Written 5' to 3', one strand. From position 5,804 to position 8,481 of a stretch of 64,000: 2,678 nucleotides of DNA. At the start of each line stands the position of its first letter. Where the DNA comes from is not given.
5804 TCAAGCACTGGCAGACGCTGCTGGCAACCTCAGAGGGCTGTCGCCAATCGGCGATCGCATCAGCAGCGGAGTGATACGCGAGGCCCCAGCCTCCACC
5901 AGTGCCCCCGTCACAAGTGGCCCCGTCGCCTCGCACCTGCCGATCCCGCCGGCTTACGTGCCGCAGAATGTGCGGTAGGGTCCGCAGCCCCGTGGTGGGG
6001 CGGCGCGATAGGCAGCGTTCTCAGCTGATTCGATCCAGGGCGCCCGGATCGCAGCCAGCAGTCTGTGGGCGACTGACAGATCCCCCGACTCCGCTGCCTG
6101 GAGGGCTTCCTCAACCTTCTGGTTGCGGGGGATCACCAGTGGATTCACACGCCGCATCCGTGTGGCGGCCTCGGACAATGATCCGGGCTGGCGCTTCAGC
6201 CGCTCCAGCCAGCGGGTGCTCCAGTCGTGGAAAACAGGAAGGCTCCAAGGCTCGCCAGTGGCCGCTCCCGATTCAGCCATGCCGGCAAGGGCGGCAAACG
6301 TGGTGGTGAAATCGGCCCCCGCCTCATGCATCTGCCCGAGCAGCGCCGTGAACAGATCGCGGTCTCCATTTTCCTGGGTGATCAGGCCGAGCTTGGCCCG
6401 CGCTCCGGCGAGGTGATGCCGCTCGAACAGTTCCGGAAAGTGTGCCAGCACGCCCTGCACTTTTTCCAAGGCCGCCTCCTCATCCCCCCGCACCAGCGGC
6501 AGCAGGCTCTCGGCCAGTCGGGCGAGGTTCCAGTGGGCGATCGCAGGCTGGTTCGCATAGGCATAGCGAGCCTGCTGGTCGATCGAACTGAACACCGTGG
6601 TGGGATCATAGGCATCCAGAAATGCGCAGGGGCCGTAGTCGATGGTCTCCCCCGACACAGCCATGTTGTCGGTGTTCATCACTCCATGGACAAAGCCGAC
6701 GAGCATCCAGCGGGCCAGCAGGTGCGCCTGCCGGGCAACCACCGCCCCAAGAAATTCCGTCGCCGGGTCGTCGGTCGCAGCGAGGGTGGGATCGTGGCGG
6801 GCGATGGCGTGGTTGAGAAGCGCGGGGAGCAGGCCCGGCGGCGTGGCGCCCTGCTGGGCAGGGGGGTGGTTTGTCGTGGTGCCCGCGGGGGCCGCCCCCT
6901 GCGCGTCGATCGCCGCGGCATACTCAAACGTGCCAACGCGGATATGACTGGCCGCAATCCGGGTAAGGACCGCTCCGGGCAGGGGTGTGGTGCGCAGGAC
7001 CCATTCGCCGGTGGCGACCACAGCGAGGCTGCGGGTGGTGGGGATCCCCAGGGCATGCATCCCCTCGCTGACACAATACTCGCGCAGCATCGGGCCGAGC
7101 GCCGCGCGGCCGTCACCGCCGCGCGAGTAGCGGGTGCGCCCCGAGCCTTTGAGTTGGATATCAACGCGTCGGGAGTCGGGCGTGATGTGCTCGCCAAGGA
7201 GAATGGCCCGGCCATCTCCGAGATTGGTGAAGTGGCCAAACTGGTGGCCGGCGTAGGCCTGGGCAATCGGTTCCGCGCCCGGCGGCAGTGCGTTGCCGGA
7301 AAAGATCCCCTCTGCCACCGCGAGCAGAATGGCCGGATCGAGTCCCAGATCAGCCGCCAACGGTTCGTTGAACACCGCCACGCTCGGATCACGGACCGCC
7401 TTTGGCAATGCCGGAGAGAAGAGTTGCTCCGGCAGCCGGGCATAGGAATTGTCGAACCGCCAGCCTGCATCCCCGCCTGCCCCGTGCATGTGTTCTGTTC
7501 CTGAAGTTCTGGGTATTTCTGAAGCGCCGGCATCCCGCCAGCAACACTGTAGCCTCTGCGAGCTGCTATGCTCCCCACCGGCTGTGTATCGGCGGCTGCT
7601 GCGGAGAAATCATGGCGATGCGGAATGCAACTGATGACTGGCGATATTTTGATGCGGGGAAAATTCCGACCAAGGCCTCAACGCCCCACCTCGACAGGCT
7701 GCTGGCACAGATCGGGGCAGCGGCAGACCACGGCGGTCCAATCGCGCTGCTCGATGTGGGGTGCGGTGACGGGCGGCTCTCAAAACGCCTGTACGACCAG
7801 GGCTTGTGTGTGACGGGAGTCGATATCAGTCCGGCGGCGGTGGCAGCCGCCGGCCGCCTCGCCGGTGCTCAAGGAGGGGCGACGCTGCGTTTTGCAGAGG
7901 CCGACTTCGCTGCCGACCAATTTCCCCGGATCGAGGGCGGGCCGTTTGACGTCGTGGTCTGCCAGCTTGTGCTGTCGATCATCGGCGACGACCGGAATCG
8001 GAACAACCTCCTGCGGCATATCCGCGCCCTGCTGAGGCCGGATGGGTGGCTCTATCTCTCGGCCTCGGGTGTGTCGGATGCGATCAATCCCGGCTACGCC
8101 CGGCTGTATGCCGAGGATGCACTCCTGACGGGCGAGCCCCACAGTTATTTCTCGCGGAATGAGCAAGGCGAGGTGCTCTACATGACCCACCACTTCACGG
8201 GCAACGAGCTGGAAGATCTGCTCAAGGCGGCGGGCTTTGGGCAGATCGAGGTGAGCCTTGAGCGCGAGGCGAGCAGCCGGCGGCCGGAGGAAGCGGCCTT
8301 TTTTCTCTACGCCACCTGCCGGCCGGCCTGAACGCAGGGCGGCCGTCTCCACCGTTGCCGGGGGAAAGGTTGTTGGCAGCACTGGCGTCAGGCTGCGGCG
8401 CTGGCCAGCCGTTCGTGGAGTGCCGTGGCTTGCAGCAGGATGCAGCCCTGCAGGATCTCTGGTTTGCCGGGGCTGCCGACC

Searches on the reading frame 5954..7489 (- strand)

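Call 13: search_protein_families(library=pfam, proteins=[window:5954-7489:-], max_evalue=0.001)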
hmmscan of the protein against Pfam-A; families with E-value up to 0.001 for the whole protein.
window:5954-7489:- (511 aa): 1 family
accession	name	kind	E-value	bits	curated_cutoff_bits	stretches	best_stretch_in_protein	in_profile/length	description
PF02696.19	SelO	-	1.2e-97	328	22.8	2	220-481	197-465/466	Protein adenylyltransferase SelO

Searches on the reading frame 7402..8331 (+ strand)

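Call 13: search_protein_families(library=pfam, proteins=[window:7402-8331:+], max_evalue=0.001)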
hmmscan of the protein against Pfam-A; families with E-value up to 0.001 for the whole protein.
window:7402-8331:+ (309 aa): 10 families
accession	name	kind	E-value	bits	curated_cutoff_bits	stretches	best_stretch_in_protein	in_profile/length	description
PF08242.18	Methyltransf_12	-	8e-19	68.6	30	1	117-217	1-98/98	Methyltransferase domain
PF13489.12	Methyltransf_23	-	3.3e-18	66.4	27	1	108-279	18-159/164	Methyltransferase domain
PF13649.12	Methyltransf_25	-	3.4e-17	63.3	27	1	117-215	2-97/97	Methyltransferase domain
PF08241.18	Methyltransf_11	-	6.9e-16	59.1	21.2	1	117-219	1-95/95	Methyltransferase domain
PF13847.12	Methyltransf_31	-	9.1e-14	51.8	27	1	116-223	7-113/145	Methyltransferase domain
PF13679.12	Methyltransf_32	-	1e-05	25.9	27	1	107-176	20-96/143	Methyltransferase domain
PF05401.17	NodS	-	0.00022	21.5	24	1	115-220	46-145/201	Nodulation protein S (NodS)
PF11968.14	Bmt2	-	0.00036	20.9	20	0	166-215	91-140/221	25S rRNA (adenine(2142)-N(1))-methyltransferase, Bmt2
PF01739.24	CheR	-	0.0004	20.3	27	0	163-222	121-176/195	CheR methyltransferase, SAM binding domain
PF06325.19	PrmA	-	0.00048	20.2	22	1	115-220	164-259/296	Ribosomal protein L11 methyltransferase (PrmA)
